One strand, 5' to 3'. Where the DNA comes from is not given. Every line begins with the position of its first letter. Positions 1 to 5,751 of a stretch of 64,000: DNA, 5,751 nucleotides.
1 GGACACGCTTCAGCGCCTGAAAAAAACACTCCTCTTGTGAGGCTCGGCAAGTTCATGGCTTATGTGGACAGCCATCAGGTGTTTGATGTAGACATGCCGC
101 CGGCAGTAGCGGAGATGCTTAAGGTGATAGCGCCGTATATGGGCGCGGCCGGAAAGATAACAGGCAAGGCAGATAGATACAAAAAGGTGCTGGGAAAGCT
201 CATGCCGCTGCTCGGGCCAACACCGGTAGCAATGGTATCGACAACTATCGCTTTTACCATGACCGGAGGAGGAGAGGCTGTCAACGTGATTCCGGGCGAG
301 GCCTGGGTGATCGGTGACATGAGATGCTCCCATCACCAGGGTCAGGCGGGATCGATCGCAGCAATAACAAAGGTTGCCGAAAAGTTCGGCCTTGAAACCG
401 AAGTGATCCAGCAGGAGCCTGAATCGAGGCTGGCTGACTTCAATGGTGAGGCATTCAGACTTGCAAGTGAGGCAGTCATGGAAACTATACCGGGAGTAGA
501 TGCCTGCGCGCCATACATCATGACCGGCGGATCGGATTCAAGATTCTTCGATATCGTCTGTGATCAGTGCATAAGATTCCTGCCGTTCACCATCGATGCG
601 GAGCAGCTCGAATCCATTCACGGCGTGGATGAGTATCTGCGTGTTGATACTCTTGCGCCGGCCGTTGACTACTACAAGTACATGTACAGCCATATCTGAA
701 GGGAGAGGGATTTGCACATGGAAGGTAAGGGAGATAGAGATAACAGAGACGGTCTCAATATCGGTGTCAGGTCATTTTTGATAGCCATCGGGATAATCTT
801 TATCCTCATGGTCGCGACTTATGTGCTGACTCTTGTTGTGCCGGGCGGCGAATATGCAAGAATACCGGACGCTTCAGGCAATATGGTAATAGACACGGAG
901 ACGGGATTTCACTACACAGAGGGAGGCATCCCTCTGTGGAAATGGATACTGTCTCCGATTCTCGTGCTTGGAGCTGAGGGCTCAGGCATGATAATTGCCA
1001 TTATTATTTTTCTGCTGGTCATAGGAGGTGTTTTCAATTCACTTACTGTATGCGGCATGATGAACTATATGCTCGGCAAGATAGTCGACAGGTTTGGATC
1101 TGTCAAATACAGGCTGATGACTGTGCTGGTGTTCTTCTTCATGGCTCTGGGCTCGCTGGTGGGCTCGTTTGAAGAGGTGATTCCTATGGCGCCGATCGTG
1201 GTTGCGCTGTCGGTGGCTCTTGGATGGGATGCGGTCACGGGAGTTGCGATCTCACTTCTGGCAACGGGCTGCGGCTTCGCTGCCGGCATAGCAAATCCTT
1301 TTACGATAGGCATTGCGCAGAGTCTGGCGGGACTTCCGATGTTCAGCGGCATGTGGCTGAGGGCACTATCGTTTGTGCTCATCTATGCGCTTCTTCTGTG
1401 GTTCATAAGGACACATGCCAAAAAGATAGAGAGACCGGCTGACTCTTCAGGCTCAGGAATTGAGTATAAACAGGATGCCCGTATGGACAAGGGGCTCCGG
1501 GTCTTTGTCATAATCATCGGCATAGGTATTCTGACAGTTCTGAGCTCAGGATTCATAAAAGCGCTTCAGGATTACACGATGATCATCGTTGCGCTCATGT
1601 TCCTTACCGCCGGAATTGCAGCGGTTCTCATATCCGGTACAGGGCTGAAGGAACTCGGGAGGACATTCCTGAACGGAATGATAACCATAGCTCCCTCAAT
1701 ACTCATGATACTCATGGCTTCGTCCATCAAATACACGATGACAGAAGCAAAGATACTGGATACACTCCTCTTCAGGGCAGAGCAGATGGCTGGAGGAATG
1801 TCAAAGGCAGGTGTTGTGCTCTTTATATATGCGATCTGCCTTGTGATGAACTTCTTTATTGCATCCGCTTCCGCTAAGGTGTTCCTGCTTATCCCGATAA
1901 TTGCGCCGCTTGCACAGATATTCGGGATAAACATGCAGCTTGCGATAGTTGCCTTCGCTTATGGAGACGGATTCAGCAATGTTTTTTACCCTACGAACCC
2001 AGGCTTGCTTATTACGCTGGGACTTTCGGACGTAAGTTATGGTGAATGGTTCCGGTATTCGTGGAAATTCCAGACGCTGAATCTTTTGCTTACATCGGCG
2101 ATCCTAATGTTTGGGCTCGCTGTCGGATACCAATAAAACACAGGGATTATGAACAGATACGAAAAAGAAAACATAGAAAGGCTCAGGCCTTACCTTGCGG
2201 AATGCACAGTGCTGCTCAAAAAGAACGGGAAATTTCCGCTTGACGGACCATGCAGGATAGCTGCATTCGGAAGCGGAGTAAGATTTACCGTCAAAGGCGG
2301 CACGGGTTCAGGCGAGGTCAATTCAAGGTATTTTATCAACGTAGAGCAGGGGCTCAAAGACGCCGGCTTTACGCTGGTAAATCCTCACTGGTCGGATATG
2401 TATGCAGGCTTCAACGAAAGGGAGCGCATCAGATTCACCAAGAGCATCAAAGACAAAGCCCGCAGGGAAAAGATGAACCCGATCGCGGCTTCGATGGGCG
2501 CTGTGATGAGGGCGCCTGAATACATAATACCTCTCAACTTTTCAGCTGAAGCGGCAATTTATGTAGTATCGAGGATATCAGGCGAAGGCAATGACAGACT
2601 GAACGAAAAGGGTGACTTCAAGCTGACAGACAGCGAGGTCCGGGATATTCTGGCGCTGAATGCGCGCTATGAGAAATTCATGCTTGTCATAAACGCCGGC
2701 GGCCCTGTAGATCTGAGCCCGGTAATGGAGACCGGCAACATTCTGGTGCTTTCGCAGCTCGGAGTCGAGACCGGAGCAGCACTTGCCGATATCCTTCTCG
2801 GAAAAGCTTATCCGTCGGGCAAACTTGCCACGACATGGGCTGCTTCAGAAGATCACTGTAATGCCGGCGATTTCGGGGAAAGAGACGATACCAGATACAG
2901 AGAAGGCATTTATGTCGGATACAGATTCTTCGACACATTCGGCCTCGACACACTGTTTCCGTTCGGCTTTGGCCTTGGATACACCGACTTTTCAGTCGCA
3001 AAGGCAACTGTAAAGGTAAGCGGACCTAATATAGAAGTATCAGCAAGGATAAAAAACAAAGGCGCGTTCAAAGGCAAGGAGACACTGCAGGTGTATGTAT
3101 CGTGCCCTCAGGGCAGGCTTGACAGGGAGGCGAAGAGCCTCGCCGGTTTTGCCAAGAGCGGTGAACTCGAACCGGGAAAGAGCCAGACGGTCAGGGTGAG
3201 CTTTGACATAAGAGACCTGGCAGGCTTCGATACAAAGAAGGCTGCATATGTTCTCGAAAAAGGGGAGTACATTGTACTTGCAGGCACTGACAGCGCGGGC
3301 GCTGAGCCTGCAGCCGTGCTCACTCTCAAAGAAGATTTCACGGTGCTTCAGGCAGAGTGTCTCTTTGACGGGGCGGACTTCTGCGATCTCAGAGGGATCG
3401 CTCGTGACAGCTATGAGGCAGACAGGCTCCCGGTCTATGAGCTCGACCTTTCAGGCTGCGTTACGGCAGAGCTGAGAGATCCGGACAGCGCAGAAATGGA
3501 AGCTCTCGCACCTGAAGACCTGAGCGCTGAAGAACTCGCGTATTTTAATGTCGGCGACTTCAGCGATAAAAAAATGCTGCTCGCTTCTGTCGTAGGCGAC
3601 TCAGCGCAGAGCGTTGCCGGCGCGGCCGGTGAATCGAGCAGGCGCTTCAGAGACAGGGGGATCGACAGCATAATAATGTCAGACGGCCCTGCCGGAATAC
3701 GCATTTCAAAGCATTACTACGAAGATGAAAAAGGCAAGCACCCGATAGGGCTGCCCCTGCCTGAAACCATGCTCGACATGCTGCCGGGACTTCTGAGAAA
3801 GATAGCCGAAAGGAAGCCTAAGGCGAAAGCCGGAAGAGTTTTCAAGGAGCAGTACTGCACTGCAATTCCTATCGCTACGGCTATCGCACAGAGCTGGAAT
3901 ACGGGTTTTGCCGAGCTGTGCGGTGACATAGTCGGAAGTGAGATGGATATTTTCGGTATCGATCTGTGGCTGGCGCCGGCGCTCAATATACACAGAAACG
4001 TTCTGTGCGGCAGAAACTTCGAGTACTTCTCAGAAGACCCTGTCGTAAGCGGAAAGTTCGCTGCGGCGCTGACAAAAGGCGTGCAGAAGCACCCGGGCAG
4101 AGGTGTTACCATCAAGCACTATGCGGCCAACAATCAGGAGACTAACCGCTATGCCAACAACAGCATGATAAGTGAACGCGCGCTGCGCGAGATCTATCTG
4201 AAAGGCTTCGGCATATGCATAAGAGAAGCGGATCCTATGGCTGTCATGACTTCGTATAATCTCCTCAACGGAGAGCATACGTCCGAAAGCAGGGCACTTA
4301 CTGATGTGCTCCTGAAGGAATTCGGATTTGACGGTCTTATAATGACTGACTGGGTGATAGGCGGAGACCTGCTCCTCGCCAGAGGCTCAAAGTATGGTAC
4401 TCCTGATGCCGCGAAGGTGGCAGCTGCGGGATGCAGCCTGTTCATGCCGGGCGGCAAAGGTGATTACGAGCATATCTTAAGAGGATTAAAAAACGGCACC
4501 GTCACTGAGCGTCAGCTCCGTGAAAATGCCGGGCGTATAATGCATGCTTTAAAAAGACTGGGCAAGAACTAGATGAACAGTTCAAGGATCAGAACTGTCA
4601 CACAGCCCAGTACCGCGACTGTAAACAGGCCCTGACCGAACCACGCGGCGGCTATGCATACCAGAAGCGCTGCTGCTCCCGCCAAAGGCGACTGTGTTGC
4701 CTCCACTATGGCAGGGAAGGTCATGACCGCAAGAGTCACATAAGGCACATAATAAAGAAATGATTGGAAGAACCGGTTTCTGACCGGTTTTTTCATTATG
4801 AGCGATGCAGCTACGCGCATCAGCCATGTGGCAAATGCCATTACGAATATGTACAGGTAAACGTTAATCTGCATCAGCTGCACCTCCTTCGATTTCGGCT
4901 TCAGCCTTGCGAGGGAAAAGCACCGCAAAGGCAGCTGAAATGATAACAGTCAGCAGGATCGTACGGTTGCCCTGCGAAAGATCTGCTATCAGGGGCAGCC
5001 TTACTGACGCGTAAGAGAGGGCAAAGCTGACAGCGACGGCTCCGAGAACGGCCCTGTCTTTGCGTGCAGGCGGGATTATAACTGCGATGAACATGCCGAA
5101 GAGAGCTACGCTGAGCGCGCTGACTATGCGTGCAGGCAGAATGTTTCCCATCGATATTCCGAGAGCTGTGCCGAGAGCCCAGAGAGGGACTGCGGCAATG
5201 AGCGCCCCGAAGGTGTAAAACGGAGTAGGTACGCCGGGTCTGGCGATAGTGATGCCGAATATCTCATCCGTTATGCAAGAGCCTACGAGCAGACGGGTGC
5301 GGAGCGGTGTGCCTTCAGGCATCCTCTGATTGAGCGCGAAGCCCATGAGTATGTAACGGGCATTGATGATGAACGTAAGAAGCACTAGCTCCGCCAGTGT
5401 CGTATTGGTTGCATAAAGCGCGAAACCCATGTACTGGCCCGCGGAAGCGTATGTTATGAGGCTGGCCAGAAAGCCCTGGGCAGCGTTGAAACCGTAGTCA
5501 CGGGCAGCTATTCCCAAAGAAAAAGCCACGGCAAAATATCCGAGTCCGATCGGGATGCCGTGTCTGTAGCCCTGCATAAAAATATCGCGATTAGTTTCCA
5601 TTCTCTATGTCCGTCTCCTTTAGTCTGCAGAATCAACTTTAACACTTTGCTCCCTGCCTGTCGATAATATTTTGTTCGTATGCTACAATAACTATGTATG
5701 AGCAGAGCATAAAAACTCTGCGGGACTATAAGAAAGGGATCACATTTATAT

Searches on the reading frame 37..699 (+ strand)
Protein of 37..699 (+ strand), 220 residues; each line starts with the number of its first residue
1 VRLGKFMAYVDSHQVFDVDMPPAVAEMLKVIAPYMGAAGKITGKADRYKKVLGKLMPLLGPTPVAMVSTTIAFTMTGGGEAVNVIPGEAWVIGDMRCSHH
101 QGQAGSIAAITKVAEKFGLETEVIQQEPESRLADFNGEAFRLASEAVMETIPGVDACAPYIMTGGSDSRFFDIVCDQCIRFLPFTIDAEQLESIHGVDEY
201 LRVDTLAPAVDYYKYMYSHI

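Call 10: search_protein_families(library=ncbifam, proteins=[window:37-699:+], max_evalue=1e-10)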
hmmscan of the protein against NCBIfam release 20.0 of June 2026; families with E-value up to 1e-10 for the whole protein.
window:37-699:+ (220 aa): 4 families
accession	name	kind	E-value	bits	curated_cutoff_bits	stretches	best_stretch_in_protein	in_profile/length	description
NF005913.0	PRK07906.1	subfamily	3.2e-16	59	382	1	4-207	234-429/442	hypothetical protein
NF006112.0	PRK08262.1-3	equivalog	3.5e-16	58.9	510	1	16-215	286-484/492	M20 family peptidase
NF006111.0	PRK08262.1-1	equivalog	1.2e-15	57.2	825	1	20-215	291-486/493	M20 family peptidase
NF006113.0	PRK08262.1-4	equivalog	6.7e-14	51.5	503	1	25-214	306-499/510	M20 family peptidase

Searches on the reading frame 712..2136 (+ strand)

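Call 9: search_protein_families(library=ncbifam, proteins=[window:712-2136:+], max_evalue=1e-10)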
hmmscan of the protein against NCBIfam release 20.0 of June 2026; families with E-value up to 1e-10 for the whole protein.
window:712-2136:+ (474 aa): 1 family
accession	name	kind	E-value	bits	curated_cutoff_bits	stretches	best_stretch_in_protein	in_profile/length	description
NF008611.1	PRK11588.1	equivalog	1.2e-56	192.4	500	1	90-474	91-492/492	putative basic amino acid antiporter YfcC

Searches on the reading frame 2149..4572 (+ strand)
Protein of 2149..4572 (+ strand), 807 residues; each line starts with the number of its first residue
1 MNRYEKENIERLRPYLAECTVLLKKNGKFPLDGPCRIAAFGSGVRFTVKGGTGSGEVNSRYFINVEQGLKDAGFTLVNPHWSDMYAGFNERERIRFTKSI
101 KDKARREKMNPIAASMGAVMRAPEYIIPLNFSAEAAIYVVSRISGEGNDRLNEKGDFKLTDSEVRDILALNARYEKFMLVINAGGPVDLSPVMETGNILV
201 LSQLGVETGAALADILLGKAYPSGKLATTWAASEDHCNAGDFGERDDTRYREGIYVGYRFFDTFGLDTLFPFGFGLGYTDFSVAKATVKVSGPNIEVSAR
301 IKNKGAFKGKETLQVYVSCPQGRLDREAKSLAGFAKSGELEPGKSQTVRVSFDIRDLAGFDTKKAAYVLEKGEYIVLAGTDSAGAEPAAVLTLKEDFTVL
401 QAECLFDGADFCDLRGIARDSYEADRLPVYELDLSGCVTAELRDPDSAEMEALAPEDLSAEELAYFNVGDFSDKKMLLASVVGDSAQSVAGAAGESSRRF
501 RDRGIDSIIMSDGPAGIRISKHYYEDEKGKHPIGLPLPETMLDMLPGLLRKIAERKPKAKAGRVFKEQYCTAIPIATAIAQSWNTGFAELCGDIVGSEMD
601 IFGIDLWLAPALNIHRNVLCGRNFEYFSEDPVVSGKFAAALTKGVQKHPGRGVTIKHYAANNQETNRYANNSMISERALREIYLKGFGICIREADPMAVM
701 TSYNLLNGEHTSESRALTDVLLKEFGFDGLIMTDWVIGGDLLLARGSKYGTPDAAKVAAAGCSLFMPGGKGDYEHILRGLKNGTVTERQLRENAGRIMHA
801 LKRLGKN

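Call 9: search_protein_families(library=ncbifam, proteins=[window:2149-4572:+], max_evalue=1e-10)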
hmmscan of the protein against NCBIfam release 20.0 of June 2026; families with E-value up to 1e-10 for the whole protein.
window:2149-4572:+ (807 aa): 7 families
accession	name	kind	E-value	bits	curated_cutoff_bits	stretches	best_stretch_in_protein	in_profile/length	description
NF041610.1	alph_arabinopyran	equivalog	5.4e-97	325.7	1300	2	540-799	31-273/738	exo-alpha-(1->6)-L-arabinopyranosidase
NF052330.1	BetGlucosiCelf0468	equivalog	8.1e-77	259.2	1300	2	569-806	53-282/817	beta-d-glucosidase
NF041776.1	xylosidase_Xyl3A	equivalog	5.2e-49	166.9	1250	2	159-384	621-838/846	xylan 1,4-beta-xylosidase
NF011678.0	PRK15098.1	equivalog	9.9e-46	156.5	666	2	132-385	497-757/765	beta-glucosidase BglX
NF052329.1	XyloArabinsidase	equivalog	4e-43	147.5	1050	2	571-805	109-345/750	beta-xylosidase/alpha-l-arabinosidase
NF052331.1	Bet13-16Glucosase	equivalog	4.1e-38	131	1330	2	570-803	93-332/750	exo-beta-d-1,3/1,6-glucosidase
NF041579.1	betaxyl_Flavo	equivalog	2.3e-31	108.7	1350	2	141-383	469-704/716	beta-xylosidase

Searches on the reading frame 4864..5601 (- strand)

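Call 9: search_protein_families(library=ncbifam, proteins=[window:4864-5601:-], max_evalue=1e-10)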
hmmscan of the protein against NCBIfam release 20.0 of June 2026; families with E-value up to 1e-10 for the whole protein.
window:4864-5601:- (245 aa): 1 family
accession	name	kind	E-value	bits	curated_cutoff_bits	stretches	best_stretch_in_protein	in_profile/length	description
TIGR00346.1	azlC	equivalog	1.1e-12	48.6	332.35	1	9-184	3-178/221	azaleucine resistance protein AzlC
